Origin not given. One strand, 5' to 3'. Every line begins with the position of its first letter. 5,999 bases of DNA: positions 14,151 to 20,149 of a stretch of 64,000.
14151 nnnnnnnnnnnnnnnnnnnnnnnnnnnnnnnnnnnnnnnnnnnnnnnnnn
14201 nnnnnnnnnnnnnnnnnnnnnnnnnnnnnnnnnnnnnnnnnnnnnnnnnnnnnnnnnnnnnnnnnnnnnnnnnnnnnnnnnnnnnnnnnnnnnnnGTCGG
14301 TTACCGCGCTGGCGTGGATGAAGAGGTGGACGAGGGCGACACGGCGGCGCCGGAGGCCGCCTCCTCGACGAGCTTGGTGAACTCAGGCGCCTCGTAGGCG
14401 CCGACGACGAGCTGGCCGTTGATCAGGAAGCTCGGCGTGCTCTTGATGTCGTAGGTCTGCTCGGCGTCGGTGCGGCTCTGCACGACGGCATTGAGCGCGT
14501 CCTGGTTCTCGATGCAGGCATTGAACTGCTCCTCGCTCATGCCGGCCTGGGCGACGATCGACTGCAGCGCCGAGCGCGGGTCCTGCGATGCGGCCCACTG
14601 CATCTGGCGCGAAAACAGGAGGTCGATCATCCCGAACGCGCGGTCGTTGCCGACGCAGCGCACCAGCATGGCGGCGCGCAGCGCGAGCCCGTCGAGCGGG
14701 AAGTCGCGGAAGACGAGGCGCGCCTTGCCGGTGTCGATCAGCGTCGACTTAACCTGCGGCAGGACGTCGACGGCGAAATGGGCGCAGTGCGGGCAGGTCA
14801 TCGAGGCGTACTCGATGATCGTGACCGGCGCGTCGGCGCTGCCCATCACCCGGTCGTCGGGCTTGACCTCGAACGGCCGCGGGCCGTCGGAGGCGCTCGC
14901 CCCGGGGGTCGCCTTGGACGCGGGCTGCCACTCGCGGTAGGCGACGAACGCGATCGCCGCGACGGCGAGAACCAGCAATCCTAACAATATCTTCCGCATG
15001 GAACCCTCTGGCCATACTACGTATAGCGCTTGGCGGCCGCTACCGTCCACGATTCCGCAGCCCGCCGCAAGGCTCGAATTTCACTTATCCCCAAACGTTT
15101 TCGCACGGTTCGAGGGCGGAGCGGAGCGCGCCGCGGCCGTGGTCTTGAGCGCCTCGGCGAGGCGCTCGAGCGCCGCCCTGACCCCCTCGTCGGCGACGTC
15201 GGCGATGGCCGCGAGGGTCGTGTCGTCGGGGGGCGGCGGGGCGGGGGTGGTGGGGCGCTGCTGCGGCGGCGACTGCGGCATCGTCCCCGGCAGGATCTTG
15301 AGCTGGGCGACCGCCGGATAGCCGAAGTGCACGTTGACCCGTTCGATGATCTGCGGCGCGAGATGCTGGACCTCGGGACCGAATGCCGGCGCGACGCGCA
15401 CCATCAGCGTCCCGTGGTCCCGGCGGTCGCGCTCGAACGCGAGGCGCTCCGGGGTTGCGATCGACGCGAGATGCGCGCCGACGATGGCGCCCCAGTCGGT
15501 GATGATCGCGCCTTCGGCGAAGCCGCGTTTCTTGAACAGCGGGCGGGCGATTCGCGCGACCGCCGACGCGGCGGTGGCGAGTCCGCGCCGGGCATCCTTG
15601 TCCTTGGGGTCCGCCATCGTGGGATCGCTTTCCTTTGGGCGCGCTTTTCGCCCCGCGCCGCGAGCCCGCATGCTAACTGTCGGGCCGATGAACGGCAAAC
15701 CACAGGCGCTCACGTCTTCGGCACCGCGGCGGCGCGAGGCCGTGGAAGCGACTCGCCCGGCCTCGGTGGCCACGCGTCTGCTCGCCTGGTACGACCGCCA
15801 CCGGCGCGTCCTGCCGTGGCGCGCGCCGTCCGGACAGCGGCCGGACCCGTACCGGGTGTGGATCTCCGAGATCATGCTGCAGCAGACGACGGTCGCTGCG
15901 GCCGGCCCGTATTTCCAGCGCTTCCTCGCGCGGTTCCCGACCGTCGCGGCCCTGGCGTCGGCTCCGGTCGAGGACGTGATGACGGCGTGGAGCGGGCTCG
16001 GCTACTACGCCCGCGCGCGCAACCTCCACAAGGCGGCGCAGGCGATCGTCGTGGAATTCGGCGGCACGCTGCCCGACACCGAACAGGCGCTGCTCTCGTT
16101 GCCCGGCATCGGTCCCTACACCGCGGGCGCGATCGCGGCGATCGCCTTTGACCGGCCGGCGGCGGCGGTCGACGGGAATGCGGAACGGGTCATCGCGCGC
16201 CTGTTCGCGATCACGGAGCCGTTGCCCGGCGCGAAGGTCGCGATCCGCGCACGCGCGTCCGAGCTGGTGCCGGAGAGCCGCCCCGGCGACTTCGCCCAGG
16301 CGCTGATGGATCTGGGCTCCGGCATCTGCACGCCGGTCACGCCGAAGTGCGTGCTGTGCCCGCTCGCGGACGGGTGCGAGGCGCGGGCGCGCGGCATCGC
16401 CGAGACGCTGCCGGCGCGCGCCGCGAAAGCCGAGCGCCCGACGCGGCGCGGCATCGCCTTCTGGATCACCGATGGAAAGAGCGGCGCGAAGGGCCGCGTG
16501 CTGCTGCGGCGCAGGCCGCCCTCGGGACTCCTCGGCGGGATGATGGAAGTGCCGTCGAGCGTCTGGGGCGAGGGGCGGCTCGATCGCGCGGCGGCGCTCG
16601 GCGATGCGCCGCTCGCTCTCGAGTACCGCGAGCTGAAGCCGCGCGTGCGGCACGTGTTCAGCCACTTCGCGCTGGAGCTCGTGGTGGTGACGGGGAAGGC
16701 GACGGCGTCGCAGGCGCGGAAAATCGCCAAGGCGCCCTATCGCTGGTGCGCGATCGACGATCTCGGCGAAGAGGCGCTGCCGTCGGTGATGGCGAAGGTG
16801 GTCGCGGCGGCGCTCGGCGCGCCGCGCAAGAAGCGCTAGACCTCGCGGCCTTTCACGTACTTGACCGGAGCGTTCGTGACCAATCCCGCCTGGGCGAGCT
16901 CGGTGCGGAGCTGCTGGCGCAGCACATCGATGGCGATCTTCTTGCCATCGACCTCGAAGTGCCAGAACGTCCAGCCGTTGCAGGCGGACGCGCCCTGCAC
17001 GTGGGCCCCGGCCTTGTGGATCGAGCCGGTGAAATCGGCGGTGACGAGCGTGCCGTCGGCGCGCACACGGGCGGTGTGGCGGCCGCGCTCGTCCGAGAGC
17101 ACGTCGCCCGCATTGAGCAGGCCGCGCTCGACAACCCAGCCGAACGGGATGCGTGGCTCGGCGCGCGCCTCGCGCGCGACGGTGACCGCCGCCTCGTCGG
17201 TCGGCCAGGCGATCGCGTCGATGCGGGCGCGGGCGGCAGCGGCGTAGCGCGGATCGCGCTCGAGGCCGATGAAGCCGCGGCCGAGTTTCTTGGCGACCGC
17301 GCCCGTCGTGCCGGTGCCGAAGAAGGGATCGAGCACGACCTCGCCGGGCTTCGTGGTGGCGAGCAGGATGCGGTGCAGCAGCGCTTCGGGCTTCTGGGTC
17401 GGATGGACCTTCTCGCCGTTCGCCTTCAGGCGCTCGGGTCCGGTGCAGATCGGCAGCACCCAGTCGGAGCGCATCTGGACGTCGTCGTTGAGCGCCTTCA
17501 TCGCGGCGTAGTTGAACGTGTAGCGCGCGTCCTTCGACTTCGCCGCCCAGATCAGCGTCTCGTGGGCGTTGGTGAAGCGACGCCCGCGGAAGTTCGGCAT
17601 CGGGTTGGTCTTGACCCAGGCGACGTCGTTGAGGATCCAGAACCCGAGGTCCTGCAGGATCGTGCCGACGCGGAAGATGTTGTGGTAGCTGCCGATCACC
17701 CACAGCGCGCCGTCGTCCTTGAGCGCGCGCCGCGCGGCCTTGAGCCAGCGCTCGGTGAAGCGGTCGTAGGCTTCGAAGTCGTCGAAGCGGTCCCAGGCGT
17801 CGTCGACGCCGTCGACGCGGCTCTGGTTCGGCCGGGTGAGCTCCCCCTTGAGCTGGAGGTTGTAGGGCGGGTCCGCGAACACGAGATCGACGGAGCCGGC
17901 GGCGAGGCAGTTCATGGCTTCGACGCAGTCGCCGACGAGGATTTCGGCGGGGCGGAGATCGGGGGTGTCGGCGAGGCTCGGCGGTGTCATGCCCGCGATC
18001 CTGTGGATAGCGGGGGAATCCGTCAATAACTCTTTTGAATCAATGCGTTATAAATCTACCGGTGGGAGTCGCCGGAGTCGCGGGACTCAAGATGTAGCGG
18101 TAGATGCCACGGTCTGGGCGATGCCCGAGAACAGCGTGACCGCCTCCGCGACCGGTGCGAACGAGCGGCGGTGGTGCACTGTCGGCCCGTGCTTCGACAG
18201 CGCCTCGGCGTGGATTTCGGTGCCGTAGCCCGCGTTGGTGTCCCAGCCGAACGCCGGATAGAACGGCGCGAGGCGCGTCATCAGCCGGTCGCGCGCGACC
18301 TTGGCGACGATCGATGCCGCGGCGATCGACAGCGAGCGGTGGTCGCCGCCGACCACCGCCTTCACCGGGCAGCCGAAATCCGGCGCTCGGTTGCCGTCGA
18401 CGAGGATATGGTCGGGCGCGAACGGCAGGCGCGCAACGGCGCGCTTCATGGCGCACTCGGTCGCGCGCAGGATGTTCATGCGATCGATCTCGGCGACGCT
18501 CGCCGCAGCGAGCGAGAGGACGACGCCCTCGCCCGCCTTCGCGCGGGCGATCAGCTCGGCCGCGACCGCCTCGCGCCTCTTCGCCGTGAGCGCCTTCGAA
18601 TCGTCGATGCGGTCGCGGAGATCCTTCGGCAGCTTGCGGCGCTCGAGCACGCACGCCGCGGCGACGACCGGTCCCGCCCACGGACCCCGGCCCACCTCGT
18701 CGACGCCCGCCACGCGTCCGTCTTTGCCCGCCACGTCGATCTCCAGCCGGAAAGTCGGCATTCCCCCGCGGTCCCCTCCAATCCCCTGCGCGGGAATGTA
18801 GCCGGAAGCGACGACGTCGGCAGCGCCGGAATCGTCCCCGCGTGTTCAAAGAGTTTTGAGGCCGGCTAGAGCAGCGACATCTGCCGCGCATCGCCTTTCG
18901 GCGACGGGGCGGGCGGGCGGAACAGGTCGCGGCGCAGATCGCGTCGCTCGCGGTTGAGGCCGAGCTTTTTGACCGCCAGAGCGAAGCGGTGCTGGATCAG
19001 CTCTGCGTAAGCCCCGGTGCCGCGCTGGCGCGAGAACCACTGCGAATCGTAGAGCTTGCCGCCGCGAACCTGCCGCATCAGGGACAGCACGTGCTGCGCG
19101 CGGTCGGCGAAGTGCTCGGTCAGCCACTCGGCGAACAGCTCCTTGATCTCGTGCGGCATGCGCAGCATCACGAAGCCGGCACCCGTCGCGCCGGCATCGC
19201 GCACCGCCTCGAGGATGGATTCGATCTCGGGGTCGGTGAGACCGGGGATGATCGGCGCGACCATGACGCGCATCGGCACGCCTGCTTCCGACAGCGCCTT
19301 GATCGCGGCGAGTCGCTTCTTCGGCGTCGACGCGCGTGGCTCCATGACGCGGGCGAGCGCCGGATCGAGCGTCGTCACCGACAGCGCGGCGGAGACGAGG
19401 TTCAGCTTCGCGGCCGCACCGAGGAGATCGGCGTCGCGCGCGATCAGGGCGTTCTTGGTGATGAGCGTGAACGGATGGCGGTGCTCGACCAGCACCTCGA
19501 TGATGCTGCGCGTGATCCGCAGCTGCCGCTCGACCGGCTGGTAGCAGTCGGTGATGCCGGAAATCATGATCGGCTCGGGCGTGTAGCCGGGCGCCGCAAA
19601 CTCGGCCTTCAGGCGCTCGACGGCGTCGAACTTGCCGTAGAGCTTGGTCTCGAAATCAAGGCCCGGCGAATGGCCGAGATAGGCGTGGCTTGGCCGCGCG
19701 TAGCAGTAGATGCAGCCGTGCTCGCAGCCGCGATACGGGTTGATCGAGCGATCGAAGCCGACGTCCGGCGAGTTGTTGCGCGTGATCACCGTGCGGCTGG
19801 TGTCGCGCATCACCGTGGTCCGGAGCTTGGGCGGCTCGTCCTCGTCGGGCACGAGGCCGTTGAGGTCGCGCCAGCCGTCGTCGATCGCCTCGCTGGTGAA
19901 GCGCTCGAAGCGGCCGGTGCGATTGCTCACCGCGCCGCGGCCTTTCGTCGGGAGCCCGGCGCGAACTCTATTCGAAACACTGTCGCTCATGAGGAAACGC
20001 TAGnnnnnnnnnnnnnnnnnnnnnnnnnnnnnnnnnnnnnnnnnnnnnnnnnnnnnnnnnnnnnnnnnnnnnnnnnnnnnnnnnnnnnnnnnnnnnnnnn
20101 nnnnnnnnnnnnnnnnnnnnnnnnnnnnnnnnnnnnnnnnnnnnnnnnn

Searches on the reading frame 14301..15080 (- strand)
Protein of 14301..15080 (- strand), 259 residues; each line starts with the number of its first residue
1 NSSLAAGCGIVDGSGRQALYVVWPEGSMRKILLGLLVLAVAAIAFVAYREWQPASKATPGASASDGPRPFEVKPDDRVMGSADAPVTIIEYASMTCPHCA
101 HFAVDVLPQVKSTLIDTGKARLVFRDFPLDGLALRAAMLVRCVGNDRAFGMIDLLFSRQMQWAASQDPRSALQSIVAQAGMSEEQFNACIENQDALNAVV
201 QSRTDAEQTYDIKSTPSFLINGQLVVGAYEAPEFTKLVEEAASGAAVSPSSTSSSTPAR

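Call 86: search_protein_families(library=pfam, proteins=[window:14301-15080:-], max_evalue=0.00001)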
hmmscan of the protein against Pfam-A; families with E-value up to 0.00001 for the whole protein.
window:14301-15080:- (259 aa): 2 families
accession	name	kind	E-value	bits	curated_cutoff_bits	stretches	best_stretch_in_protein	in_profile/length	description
PF13462.12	Thioredoxin_4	-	8.3e-43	146.9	23.2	1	74-239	3-164/165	Thioredoxin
PF01323.26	DSBA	-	2.1e-11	44.4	25.6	1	87-235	1-187/191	DSBA-like thioredoxin domain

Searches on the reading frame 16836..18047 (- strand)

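Call 86: search_protein_families(library=pfam, proteins=[window:16836-18047:-], max_evalue=0.00001)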
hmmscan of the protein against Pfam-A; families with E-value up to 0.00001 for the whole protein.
window:16836-18047:- (403 aa): 2 families
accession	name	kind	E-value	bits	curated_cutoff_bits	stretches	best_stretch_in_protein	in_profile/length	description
PF01555.25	N6_N4_Mtase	-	6.6e-66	222.9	26.7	1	53-272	1-219/221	DNA methylase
PF18755.6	RAMA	-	5.3e-19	68.6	35.2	1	283-384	2-105/107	Restriction Enzyme Adenine Methylase Associated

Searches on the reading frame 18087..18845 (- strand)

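Call 86: search_protein_families(library=pfam, proteins=[window:18087-18845:-], max_evalue=0.00001)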
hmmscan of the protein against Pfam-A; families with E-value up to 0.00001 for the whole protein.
window:18087-18845:- (252 aa): 1 family
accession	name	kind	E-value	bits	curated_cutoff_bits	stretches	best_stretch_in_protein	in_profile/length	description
PF01351.25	RNase_HII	-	7.7e-43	147.1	25.8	1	46-231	1-198/199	Ribonuclease HII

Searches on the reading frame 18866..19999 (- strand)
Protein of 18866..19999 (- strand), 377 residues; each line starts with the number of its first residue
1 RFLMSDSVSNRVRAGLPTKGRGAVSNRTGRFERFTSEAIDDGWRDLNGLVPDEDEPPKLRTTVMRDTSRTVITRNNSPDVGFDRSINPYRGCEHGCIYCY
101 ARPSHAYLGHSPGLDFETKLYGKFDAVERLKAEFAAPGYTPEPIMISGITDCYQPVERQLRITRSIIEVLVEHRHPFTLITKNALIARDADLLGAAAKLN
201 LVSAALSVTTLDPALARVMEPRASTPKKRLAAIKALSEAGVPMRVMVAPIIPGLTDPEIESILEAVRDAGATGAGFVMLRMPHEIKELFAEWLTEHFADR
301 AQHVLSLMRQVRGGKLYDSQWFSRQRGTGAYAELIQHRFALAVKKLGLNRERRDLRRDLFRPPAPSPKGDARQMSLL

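Call 86: search_protein_families(library=pfam, proteins=[window:18866-19999:-], max_evalue=0.00001)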
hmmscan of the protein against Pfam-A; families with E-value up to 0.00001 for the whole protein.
window:18866-19999:- (377 aa): 1 family
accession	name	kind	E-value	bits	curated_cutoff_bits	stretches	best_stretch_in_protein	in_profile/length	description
PF04055.27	Radical_SAM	-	1.3e-17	64.9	29.5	1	86-265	1-165/166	Radical SAM superfamily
